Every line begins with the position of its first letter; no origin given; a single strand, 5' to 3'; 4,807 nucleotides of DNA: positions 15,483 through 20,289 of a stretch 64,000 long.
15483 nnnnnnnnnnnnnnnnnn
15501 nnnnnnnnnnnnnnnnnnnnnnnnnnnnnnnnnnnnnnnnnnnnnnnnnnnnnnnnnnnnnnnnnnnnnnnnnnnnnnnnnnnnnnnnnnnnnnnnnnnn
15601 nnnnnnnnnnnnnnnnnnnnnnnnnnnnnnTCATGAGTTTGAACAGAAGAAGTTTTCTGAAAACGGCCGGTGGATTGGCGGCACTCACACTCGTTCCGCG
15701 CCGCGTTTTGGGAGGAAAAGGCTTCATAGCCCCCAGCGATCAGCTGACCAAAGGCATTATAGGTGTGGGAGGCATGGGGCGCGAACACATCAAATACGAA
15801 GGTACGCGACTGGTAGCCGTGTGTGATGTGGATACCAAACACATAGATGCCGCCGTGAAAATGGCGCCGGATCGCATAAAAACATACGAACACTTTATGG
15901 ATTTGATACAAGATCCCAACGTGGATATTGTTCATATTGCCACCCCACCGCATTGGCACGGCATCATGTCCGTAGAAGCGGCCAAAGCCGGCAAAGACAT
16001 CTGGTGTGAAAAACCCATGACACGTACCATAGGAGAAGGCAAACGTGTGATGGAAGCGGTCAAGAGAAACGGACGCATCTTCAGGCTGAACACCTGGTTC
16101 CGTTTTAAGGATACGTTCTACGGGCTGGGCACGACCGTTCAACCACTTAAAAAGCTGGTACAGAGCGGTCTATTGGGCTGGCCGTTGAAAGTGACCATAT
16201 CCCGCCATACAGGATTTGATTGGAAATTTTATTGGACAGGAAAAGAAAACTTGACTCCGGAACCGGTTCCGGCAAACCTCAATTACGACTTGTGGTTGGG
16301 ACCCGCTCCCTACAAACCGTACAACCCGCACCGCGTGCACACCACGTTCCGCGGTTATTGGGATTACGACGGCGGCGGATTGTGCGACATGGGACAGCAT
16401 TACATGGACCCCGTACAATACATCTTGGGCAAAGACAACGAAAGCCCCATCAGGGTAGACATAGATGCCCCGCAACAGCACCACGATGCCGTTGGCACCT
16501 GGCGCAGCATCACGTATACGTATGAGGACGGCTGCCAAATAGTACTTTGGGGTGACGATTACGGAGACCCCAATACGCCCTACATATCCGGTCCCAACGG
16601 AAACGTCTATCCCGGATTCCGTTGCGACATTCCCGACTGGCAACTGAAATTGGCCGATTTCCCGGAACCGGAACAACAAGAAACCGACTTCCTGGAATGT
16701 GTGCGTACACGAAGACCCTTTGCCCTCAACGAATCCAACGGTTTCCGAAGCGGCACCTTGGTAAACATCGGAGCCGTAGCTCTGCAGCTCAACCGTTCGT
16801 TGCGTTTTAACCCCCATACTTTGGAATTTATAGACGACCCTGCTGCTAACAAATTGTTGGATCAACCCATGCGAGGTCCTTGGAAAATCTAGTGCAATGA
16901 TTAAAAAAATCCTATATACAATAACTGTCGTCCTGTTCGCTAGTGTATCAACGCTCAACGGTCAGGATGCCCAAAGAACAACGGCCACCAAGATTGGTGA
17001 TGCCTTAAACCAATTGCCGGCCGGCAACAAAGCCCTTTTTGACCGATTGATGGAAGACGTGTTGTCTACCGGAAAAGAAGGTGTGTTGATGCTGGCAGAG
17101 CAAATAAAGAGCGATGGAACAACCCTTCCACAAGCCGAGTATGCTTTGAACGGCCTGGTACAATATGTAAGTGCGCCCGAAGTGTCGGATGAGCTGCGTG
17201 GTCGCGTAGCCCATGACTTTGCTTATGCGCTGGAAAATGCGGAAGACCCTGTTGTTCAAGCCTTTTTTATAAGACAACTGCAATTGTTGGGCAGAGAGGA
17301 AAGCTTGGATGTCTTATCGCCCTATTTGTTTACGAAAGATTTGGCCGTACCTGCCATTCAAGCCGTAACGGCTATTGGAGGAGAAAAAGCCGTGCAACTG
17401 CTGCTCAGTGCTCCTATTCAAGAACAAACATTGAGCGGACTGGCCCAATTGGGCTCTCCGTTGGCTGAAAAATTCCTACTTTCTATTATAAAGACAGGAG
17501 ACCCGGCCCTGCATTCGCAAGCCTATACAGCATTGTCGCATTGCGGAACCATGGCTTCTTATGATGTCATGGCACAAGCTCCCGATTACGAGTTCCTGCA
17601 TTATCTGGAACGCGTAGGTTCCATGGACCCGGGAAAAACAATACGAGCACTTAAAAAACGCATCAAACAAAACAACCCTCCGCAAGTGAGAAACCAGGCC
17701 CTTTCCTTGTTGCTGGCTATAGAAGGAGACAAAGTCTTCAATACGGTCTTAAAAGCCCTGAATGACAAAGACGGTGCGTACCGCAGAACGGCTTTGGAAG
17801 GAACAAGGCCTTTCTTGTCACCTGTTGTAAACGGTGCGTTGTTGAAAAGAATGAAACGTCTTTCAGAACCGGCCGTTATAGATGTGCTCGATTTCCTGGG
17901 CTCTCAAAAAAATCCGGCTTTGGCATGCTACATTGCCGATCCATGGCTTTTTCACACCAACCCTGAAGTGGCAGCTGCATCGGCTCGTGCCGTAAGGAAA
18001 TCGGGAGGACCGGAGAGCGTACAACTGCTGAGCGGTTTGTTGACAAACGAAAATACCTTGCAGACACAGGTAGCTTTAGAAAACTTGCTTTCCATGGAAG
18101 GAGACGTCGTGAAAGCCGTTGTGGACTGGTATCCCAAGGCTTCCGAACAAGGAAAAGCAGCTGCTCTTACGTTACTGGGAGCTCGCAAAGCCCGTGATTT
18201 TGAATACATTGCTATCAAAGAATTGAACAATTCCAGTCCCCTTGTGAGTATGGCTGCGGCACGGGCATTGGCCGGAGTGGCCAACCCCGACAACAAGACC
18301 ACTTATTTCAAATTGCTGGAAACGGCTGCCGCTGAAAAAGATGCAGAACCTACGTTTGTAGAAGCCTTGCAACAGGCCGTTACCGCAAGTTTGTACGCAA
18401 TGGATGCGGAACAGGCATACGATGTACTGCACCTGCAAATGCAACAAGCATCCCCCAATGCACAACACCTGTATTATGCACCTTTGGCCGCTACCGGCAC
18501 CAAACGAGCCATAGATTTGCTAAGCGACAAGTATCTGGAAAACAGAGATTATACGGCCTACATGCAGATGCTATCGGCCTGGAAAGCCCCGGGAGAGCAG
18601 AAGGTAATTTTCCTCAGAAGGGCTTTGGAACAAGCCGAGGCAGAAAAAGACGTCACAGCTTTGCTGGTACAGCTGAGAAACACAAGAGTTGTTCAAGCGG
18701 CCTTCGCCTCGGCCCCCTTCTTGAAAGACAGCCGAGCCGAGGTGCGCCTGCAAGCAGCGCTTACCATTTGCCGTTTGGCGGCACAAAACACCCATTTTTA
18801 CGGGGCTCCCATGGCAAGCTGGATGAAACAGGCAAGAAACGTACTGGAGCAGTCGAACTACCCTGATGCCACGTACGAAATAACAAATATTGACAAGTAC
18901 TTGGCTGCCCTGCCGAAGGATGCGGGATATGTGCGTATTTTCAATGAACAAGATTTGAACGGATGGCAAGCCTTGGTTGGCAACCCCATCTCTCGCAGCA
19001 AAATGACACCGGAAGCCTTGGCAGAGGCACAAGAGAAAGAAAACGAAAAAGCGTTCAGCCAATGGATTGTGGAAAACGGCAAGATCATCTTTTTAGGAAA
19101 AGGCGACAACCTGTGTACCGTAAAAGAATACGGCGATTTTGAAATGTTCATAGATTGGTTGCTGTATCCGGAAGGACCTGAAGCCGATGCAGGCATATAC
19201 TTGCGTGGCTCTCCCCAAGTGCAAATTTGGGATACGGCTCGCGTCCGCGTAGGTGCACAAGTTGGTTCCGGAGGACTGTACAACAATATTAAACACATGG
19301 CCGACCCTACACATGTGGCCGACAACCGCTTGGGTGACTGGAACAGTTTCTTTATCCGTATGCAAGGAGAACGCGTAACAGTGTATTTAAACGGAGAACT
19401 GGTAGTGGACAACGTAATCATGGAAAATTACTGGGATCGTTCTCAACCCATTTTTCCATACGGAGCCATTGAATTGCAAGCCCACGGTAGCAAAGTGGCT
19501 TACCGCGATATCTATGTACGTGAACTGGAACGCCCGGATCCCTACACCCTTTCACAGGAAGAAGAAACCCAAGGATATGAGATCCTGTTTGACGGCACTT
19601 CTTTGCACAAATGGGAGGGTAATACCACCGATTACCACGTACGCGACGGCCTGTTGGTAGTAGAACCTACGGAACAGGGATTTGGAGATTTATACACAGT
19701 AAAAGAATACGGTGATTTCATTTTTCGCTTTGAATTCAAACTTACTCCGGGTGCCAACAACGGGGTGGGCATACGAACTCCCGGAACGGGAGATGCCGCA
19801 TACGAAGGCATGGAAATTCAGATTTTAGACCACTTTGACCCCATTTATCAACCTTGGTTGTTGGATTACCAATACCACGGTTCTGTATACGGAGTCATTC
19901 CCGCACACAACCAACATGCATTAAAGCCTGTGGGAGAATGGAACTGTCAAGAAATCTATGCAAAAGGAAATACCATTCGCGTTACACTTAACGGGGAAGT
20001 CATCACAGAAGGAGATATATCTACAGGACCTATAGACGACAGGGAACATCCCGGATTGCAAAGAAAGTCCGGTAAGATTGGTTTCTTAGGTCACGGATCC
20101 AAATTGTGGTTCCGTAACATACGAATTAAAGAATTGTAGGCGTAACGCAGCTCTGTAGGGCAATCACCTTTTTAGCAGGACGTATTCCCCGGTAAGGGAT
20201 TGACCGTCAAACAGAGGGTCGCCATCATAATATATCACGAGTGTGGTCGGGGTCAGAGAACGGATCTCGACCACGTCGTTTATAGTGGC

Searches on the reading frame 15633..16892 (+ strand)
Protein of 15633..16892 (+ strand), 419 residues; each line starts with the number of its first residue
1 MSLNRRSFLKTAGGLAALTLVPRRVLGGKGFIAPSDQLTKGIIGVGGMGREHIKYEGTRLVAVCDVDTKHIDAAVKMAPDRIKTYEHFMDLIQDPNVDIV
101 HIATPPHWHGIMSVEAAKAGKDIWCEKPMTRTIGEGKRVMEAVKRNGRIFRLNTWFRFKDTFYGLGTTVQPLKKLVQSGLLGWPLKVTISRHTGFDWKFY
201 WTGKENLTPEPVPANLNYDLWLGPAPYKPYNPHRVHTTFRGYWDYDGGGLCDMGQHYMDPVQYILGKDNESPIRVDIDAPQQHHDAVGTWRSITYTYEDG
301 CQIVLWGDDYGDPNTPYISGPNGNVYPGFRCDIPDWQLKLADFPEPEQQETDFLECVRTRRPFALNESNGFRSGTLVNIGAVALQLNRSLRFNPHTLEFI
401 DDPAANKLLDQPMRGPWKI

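Call 11: search_protein_families(library=pfam, proteins=[window:15633-16892:+], max_evalue=0.001)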
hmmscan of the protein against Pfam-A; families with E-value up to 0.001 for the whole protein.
window:15633-16892:+ (419 aa): 4 families
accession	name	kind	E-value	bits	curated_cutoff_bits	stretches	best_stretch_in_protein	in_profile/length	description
PF19051.5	GFO_IDH_MocA_C2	-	1.5e-137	457.6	23.3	1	165-419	1-254/254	Oxidoreductase family, C-terminal alpha/beta domain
PF01408.29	GFO_IDH_MocA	-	7.4e-20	72.3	24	1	41-152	4-118/120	Oxidoreductase family, NAD-binding Rossmann fold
PF22725.1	GFO_IDH_MocA_C3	-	9.3e-07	29.3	27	1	235-307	31-102/124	GFO/IDH/MocA C-terminal domain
PF10518.14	TAT_signal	-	2.2e-05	24.6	22.7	1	3-22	2-21/21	TAT (twin-arginine translocation) pathway signal sequence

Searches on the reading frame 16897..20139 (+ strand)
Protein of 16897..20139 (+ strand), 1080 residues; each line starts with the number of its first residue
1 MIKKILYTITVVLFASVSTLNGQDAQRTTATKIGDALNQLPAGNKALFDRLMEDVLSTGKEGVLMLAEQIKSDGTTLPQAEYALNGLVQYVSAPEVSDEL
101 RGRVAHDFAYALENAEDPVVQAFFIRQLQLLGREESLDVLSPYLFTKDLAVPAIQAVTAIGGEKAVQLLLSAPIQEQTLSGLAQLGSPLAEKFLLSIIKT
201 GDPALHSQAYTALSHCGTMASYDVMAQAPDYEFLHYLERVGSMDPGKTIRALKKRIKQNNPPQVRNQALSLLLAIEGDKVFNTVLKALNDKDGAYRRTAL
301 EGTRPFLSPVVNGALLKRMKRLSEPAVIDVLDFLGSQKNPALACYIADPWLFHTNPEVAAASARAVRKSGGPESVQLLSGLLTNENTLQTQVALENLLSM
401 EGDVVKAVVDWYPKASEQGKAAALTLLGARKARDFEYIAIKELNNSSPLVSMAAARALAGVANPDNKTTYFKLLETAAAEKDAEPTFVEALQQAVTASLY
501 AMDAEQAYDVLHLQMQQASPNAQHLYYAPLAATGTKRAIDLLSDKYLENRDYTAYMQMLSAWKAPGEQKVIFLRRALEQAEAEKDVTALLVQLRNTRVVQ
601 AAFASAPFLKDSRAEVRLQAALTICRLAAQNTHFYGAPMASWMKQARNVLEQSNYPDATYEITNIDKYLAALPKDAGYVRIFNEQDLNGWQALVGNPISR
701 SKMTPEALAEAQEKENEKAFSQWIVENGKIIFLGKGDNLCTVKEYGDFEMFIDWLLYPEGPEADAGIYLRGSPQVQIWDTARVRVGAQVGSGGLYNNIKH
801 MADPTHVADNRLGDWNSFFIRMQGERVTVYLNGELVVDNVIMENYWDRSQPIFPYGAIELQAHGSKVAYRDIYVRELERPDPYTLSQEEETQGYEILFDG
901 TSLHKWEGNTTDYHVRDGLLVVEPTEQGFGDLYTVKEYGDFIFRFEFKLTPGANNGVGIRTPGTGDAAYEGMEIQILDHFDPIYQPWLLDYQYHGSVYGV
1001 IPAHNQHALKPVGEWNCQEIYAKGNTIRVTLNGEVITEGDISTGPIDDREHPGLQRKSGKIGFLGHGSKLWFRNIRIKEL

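Call 11: search_protein_families(library=pfam, proteins=[window:16897-20139:+], max_evalue=0.001)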
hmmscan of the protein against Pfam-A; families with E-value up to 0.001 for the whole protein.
window:16897-20139:+ (1080 aa): 4 families
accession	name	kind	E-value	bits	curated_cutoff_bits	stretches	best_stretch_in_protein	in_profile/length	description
PF06439.18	3keto-disac_hyd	-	2.6e-80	269.3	26.8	2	894-1078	2-187/187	3-keto-disaccharide hydrolase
PF13646.12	HEAT_2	-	3.6e-22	78.9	27.7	1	111-171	7-69/88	HEAT repeats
PF20407.5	DUF1583_N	-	1.4e-06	28.6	22.9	0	1008-1043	84-119/150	Domain of unknown function (DUF1583_N)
PF02985.28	HEAT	-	0.00012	22.5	23.5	0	609-628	9-28/31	HEAT repeat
